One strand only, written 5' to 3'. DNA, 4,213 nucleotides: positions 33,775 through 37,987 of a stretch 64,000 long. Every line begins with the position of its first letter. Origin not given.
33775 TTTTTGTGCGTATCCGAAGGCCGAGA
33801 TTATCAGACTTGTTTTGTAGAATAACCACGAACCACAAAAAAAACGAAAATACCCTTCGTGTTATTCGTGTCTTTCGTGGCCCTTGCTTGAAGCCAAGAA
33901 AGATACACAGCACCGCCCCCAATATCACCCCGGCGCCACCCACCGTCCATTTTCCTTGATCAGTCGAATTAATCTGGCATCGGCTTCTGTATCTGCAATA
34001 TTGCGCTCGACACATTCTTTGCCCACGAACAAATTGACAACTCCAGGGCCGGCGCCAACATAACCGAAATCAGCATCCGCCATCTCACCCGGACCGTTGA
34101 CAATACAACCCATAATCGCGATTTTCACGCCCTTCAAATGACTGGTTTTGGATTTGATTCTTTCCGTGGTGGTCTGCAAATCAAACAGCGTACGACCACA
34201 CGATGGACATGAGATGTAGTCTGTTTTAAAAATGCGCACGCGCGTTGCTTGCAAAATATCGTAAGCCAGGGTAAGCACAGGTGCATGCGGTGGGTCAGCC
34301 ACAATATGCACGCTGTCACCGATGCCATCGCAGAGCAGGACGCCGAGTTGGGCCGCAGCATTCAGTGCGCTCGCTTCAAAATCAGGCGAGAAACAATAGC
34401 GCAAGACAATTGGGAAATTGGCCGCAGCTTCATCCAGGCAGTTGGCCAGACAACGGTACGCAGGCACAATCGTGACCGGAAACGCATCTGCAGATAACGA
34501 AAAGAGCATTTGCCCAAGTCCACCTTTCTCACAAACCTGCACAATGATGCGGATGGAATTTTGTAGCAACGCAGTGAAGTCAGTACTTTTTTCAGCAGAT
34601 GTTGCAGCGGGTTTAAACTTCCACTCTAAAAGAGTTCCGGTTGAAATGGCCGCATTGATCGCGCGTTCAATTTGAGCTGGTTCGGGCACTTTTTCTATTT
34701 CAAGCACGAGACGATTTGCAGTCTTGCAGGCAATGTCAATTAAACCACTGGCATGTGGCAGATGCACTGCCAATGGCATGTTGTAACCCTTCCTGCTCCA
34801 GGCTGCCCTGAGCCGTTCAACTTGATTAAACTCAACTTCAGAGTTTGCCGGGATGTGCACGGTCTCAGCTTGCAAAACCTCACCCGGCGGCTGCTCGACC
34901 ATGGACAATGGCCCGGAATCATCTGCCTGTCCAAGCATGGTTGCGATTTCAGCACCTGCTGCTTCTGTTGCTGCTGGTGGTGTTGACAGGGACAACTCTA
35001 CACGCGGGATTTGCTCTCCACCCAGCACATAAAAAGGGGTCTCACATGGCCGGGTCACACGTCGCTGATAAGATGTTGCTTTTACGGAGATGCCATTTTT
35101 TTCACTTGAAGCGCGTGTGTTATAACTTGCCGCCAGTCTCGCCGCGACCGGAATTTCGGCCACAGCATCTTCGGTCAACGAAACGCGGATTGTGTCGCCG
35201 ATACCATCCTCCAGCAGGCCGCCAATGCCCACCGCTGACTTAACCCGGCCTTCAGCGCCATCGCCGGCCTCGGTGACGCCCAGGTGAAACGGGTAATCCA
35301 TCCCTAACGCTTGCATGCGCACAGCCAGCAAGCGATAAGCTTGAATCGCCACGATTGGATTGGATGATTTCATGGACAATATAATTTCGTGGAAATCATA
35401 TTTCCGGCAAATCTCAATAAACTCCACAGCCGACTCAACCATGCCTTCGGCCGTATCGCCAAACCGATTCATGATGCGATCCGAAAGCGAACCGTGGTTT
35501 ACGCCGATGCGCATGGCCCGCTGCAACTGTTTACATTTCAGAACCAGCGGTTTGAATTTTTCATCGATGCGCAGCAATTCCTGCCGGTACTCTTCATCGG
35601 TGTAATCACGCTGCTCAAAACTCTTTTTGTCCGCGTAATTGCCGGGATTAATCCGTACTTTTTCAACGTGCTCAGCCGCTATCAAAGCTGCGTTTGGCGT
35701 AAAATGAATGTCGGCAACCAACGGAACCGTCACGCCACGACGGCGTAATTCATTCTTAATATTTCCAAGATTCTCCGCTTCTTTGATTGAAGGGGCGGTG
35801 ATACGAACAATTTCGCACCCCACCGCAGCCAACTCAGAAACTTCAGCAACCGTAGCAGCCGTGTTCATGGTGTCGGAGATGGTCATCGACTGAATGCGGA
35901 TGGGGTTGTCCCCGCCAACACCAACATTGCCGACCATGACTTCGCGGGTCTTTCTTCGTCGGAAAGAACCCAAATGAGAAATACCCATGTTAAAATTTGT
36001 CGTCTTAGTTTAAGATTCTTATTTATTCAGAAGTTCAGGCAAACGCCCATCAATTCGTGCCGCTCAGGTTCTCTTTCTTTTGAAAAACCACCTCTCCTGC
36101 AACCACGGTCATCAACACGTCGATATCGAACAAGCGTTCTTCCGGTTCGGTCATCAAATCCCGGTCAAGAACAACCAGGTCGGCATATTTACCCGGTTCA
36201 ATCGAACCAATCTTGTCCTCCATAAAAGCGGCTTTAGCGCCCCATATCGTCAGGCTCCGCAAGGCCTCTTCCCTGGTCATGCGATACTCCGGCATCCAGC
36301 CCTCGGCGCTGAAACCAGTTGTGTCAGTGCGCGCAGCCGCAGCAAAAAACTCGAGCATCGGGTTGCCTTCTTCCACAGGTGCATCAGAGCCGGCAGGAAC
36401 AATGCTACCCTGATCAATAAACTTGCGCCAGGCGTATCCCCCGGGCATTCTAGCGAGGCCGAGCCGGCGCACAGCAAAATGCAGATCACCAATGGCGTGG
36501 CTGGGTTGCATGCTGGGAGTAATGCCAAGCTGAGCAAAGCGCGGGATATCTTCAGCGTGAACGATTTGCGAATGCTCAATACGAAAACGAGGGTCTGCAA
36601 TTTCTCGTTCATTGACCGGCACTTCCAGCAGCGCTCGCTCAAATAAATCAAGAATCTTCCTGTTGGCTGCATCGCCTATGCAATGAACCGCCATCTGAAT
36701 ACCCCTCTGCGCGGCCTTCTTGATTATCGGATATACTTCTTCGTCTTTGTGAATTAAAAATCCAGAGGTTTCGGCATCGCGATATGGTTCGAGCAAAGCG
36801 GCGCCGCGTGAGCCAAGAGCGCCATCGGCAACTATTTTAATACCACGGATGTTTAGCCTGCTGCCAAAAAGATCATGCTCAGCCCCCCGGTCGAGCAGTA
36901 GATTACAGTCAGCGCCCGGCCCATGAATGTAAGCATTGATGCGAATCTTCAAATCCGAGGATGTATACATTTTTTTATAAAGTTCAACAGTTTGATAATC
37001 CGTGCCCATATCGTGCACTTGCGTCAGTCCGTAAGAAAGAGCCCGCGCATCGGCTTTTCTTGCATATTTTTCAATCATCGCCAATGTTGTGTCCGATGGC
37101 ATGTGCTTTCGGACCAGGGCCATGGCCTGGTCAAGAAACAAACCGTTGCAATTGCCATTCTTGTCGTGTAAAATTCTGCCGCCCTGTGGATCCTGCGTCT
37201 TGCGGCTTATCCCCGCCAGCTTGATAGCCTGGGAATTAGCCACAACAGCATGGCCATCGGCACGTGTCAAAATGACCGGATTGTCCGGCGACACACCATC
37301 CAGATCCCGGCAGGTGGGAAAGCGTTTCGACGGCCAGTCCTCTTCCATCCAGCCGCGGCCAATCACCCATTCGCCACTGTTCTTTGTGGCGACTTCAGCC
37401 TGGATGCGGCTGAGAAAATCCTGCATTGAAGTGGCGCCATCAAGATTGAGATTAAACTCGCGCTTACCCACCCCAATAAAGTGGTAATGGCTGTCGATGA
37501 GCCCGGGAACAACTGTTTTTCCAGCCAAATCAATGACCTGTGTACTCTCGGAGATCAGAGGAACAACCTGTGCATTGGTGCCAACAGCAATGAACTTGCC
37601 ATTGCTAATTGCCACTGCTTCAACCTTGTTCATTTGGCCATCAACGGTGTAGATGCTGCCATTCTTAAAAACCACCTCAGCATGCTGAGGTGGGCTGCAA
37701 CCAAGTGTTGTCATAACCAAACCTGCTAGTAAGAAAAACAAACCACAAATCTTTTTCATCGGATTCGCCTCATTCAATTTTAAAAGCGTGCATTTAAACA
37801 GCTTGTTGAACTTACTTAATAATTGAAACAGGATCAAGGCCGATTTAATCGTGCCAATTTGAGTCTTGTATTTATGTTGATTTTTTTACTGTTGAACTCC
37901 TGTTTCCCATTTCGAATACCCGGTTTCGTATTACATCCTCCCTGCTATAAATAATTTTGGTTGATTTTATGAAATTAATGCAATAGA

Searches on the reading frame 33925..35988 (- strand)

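Call 26: search_protein_families(library=pfam, max_evalue=0.01, proteins=[window:33925-35988:-])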
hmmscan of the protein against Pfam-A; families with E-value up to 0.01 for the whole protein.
window:33925-35988:- (687 aa): 1 family
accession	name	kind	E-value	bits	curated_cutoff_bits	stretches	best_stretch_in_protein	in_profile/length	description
PF04551.19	GcpE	-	2.2e-130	435.1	32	2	14-294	1-252/343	GcpE protein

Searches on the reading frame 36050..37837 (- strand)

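Call 26: search_protein_families(library=pfam, max_evalue=0.01, proteins=[window:36050-37837:-])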
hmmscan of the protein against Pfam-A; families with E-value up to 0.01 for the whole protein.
window:36050-37837:- (595 aa): 2 families
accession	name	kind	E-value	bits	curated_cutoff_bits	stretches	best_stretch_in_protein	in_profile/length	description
PF07969.17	Amidohydro_3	-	1.3e-108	364.9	29.7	1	100-585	1-472/472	Amidohydrolase family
PF01979.26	Amidohydro_1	-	7.1e-22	78.5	25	1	258-584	37-345/345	Amidohydrolase family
